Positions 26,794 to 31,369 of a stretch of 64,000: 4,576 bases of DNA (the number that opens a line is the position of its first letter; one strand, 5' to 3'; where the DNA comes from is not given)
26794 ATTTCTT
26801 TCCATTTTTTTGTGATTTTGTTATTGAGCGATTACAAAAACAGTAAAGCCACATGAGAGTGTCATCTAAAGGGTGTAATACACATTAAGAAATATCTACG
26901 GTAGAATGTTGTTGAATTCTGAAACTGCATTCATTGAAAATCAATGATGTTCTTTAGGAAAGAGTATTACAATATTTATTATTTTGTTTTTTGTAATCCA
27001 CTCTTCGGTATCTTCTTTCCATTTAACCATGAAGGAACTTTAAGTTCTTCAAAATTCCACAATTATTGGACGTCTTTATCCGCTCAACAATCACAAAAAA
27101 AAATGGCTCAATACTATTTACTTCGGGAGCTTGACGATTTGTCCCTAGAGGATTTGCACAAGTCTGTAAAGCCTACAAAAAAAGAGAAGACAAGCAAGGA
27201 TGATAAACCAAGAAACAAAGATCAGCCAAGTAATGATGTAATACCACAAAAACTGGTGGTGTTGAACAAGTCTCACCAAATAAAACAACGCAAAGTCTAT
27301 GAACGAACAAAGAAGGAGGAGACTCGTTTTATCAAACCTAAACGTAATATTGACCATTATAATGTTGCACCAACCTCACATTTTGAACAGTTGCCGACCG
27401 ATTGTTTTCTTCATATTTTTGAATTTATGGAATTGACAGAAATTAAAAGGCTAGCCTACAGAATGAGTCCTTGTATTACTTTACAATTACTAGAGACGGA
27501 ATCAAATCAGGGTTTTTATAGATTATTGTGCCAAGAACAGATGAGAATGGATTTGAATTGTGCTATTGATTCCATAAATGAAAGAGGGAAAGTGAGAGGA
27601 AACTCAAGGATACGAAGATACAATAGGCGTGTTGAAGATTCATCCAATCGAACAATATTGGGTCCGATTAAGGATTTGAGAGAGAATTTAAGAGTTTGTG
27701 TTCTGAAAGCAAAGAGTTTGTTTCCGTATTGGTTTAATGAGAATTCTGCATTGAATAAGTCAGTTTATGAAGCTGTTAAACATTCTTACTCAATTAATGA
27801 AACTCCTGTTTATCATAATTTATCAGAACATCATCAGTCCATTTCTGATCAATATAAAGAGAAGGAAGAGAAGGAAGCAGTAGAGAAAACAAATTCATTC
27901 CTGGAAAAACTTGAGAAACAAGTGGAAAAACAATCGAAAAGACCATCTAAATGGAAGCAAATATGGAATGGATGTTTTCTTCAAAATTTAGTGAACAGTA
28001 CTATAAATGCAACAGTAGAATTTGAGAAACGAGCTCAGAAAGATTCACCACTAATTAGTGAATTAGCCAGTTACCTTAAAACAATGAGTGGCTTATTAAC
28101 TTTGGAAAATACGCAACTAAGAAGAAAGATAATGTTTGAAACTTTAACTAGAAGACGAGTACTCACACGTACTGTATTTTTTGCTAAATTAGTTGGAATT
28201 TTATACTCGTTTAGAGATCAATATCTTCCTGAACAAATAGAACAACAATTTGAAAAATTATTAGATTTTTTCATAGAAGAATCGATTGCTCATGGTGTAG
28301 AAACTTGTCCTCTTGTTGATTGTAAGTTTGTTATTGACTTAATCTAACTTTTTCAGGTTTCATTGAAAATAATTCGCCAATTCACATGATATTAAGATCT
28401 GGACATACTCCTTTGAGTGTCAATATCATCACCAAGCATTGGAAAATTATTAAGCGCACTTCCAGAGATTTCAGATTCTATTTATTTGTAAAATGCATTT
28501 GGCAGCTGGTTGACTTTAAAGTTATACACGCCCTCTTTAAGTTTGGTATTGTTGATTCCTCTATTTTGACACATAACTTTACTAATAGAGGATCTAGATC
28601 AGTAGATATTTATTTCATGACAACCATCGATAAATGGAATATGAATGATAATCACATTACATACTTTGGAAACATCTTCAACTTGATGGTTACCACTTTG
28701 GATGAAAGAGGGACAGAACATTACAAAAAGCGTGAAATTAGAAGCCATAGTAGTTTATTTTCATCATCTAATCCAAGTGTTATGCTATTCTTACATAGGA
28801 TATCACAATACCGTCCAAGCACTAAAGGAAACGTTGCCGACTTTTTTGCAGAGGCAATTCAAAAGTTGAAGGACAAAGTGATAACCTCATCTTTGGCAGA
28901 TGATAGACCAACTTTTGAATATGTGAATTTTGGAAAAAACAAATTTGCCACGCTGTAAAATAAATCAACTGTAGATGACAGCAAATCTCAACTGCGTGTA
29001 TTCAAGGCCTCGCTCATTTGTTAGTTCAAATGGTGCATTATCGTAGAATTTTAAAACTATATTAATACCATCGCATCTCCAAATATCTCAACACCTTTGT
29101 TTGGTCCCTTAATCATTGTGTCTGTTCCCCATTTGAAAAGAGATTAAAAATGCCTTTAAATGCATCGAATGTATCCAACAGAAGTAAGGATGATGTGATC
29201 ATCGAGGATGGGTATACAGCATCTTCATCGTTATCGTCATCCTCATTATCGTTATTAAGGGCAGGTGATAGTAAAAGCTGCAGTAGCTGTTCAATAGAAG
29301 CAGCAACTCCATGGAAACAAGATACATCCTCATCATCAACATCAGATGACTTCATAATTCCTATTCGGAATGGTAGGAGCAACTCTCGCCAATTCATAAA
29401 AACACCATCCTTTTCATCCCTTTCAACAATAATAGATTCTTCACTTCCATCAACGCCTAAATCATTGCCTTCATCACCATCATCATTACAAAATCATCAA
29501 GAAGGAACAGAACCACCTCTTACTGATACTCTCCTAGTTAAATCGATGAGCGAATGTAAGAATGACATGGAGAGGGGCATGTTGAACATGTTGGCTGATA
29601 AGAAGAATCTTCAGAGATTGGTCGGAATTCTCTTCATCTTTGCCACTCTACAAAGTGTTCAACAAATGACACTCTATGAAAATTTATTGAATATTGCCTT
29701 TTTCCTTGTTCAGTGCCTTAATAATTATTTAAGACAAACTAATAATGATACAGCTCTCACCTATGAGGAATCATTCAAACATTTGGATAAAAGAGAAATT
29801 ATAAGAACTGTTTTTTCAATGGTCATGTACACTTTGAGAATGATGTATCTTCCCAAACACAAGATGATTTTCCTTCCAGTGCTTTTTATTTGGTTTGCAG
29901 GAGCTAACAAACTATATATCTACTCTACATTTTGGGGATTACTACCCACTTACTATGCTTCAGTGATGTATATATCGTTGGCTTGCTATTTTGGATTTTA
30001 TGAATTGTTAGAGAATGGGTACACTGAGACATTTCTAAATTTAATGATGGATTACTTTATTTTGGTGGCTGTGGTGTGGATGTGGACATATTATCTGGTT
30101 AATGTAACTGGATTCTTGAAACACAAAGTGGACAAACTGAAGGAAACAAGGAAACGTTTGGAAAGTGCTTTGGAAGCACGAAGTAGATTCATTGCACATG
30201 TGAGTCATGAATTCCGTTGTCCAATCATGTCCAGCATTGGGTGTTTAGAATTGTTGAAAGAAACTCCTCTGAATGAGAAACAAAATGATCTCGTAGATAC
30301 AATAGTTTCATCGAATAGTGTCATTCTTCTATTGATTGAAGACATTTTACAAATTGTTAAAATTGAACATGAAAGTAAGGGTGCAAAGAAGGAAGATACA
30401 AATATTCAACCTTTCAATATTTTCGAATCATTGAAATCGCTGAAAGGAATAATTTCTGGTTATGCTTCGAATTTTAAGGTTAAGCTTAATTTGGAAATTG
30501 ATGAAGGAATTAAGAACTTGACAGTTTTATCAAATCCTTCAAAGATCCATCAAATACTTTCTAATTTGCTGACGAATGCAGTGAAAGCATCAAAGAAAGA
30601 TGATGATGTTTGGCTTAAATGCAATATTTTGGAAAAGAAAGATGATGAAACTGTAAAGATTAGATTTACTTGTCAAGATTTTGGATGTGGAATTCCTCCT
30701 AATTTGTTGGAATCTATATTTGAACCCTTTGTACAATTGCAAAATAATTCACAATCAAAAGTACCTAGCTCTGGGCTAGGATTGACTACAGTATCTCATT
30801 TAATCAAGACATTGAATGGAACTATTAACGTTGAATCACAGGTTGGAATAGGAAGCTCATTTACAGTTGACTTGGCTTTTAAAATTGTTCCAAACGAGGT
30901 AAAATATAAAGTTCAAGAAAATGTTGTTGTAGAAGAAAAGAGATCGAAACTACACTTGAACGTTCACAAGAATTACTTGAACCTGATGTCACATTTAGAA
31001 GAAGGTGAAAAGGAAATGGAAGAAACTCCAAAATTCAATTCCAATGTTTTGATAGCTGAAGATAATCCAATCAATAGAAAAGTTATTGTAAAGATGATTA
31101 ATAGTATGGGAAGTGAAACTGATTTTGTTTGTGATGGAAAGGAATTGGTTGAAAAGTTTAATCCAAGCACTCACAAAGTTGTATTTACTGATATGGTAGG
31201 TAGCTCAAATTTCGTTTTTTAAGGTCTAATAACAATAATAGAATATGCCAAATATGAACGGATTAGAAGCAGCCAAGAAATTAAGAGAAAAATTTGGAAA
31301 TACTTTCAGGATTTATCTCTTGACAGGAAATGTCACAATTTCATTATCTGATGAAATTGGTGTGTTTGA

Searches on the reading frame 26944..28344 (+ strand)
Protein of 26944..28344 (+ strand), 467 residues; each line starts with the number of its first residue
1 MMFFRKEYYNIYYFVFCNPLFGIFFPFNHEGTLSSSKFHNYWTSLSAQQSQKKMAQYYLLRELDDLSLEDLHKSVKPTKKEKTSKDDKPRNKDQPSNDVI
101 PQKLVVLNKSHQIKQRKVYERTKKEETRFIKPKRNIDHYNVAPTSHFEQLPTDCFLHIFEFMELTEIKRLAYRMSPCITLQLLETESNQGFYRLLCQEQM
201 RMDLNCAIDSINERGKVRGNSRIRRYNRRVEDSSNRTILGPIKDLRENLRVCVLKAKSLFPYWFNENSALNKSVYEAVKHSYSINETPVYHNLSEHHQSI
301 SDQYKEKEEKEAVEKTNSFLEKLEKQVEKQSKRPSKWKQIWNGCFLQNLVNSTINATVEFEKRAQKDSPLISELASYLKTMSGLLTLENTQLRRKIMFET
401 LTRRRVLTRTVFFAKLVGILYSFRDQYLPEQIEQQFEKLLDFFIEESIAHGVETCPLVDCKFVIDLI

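Call 14: search_protein_families(library=pfam, proteins=[window:26944-28344:+], max_evalue=0.01)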
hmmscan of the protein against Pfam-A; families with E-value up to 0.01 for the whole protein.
window:26944-28344:+ (467 aa): 1 family
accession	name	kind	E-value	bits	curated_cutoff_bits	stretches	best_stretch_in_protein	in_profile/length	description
PF22888.1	FIMAH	-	0.009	17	24.8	0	287-330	19-62/81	FIMAH domain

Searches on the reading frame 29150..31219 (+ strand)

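Call 14: search_protein_families(library=pfam, proteins=[window:29150-31219:+], max_evalue=0.01)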
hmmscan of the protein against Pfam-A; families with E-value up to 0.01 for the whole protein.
window:29150-31219:+ (690 aa): 4 families
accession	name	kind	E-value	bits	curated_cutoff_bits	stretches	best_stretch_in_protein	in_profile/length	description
PF02518.31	HATPase_c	-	2.6e-23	83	26.4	1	463-576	3-108/111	Histidine kinase-, DNA gyrase B-, and HSP90-like ATPase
PF00512.31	HisKA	-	8.1e-16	58.3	26.9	1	343-408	1-66/66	His Kinase A (phospho-acceptor) domain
PF14501.12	HATPase_c_5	-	5.6e-06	26.6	22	1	465-564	5-91/102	GHKL domain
PF00072.30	Response_reg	-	6.6e-05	23.5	30.2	1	633-682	1-50/111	Response regulator receiver domain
